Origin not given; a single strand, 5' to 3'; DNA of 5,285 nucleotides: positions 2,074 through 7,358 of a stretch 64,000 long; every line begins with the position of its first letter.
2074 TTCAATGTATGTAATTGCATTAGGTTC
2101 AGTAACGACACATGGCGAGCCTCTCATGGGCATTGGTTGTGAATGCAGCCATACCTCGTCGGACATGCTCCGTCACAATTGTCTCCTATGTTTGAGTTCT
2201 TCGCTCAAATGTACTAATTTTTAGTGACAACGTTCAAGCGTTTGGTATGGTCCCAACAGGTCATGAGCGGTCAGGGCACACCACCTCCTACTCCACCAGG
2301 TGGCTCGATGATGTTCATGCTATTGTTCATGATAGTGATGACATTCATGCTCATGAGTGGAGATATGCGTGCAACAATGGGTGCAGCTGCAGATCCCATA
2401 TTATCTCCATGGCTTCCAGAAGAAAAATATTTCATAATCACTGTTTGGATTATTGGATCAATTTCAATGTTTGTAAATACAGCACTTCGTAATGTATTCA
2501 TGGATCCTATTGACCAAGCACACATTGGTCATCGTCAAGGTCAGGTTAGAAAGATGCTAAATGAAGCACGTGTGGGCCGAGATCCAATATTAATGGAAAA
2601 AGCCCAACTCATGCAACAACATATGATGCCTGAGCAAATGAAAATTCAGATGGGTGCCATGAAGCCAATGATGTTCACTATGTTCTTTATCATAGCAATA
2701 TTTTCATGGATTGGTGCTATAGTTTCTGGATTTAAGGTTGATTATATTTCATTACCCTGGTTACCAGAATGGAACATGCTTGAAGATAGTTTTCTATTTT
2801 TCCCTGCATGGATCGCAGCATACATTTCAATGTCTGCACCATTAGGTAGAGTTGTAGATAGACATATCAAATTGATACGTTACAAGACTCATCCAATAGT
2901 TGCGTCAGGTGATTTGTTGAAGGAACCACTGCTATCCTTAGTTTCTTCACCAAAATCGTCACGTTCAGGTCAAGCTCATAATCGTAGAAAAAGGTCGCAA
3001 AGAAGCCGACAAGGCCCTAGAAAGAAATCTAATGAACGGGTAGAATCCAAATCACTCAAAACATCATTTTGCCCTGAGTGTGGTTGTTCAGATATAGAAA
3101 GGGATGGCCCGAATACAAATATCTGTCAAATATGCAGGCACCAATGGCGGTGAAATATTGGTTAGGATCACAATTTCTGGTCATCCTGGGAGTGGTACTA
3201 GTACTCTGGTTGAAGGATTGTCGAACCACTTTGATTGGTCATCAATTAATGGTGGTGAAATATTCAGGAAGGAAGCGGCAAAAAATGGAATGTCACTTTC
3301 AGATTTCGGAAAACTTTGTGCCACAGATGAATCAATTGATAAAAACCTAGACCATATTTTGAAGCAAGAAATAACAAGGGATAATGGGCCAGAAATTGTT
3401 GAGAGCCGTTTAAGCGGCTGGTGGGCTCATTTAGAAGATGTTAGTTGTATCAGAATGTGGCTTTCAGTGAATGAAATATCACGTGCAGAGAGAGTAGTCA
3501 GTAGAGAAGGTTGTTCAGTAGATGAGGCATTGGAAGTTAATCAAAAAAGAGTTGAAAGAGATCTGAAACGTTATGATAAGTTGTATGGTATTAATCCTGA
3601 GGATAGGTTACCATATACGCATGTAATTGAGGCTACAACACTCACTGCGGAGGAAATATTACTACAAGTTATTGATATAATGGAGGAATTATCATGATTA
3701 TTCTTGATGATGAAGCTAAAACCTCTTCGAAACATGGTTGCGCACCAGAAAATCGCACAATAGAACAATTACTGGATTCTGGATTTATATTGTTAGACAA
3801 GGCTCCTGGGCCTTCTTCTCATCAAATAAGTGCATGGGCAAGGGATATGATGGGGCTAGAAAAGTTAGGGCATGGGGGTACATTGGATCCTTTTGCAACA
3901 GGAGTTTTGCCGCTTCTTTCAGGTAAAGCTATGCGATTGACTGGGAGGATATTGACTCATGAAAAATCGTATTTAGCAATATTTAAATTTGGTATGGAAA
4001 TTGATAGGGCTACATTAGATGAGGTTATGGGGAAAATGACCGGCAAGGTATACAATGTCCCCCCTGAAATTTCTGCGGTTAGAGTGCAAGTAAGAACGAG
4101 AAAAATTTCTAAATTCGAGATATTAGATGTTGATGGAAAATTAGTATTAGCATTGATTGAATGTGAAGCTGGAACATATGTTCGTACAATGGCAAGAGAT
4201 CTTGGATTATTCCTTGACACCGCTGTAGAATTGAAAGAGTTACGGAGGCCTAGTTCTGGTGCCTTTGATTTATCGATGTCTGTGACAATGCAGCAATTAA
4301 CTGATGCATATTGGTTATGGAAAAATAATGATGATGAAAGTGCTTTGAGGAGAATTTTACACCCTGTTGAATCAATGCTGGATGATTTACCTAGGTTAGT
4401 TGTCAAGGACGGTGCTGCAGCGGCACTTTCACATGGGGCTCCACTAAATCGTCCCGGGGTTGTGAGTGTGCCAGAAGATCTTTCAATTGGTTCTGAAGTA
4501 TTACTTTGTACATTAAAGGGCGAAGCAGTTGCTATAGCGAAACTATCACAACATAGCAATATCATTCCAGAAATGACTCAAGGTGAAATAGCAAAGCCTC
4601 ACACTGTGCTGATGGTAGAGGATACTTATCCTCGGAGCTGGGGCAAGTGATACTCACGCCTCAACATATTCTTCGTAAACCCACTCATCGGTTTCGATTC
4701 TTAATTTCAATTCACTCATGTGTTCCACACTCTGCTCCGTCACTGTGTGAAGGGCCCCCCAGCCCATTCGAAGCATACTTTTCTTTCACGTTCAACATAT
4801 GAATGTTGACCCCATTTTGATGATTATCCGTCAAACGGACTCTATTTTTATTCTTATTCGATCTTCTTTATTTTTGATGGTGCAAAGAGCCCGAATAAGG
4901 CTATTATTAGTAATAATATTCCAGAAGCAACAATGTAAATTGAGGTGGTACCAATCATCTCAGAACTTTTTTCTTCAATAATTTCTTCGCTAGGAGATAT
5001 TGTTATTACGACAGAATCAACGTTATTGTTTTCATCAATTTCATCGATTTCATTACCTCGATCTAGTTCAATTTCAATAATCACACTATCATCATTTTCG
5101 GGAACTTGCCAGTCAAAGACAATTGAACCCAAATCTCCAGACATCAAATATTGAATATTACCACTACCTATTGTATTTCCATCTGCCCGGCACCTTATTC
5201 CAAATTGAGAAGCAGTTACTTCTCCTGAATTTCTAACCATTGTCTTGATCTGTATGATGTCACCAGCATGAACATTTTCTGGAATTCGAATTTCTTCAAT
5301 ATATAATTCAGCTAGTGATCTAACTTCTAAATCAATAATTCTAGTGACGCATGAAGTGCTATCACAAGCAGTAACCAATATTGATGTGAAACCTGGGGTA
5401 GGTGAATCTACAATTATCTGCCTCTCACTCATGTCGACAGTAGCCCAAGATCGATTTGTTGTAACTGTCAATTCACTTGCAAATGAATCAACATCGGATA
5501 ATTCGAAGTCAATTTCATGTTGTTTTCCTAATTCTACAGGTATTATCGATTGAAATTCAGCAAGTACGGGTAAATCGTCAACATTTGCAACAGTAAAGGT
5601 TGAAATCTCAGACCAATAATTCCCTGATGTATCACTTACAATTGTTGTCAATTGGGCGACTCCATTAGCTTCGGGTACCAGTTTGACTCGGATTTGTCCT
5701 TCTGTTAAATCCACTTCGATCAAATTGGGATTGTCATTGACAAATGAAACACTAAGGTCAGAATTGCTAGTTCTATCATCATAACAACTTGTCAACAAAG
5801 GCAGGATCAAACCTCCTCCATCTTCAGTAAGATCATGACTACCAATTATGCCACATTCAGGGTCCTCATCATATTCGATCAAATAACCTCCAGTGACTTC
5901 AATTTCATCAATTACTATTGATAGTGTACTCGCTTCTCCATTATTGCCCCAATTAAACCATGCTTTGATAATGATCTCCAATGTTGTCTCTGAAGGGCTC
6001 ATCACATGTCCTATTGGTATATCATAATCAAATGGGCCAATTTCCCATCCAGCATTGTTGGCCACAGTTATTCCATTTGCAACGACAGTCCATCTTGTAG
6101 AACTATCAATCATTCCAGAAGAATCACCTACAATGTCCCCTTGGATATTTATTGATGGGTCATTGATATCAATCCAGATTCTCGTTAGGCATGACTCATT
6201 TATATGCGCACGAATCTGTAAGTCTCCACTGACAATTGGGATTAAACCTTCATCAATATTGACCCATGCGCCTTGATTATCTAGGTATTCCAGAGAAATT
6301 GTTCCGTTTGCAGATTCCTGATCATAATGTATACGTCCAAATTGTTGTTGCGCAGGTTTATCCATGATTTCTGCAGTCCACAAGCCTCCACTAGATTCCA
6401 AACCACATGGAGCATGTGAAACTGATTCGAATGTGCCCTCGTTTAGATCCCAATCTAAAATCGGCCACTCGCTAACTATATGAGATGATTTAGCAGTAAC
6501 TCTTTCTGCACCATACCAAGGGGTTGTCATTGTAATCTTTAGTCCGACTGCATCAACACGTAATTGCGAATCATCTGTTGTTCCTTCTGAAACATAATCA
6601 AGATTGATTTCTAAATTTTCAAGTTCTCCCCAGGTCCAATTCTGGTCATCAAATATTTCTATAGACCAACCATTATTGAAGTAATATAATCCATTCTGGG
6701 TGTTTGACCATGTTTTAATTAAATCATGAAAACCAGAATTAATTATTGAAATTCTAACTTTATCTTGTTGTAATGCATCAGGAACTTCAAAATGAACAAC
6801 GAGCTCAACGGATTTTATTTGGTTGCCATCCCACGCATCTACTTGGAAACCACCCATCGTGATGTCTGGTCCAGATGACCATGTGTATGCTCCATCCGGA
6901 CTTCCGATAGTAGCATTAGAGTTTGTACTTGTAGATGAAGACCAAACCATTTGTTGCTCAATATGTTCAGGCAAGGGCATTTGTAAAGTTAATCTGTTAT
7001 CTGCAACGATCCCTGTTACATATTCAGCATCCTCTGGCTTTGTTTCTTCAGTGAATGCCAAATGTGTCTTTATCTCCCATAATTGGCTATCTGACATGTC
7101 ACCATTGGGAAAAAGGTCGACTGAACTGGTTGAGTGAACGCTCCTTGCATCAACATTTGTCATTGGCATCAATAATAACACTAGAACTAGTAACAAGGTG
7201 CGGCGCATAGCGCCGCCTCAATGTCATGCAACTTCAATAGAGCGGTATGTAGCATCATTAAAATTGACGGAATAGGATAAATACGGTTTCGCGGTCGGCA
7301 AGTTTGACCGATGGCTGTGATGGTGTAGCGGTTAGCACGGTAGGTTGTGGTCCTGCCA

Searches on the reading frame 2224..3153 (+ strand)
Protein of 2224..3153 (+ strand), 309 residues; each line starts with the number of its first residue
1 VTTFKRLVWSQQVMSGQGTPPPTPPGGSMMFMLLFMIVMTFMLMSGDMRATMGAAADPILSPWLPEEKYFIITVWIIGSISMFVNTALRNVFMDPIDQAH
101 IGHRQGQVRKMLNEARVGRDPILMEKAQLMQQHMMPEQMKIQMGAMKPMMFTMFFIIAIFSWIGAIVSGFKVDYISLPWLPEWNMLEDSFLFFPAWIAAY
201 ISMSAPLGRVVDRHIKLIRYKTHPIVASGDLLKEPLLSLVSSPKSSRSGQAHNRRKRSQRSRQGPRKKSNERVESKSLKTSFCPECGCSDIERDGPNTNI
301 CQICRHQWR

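Call 70: search_protein_families(library=pfam, proteins=[window:2224-3153:+], max_evalue=0.00001)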
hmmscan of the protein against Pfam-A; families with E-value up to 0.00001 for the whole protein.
window:2224-3153:+ (309 aa): 1 family
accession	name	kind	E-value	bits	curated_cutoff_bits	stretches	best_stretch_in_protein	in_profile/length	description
PF01956.21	EMC3_TMCO1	-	4e-15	56.4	27.1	1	70-202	15-152/169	Integral membrane protein EMC3/TMCO1-like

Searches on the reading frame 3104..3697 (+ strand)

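Call 70: search_protein_families(library=pfam, proteins=[window:3104-3697:+], max_evalue=0.00001)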
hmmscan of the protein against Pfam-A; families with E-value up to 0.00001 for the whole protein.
window:3104-3697:+ (197 aa): 3 families
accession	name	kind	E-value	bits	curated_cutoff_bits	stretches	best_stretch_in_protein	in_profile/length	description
PF13189.12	Cytidylate_kin2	-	1.6e-10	41.9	28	1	22-177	2-174/176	Cytidylate kinase-like family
PF13238.12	AAA_18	-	3.9e-10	40.7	29.4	1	22-141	1-118/128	AAA domain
PF13207.12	AAA_17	-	1.6e-09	38.6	27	1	26-102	2-79/136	AAA domain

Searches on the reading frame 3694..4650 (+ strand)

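Call 70: search_protein_families(library=pfam, proteins=[window:3694-4650:+], max_evalue=0.00001)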
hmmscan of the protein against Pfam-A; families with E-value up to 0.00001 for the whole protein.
window:3694-4650:+ (318 aa): 4 families
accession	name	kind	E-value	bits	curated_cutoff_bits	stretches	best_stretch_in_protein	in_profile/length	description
PF01509.24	TruB_N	-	5.3e-22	79.2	27.3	1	50-104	1-55/149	TruB family pseudouridylate synthase (N terminal domain)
PF16198.10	TruB_C_2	-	5.8e-19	68.4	29.3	1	164-229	1-65/66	tRNA pseudouridylate synthase B C-terminal domain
PF08068.17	DKCLD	-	1.7e-13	50.9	27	1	6-45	18-57/58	DKCLD (NUC011) domain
PF01472.26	PUA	-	2.8e-13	50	24.8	1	233-306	1-74/74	PUA domain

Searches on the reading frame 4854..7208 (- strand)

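Call 70: search_protein_families(library=pfam, proteins=[window:4854-7208:-], max_evalue=0.00001)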
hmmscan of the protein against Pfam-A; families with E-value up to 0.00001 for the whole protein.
window:4854-7208:- (784 aa): 1 family
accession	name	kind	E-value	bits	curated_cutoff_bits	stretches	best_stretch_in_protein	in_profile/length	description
PF07705.17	CARDB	-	1.3e-14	54.7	22.7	1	633-731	2-99/101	CARDB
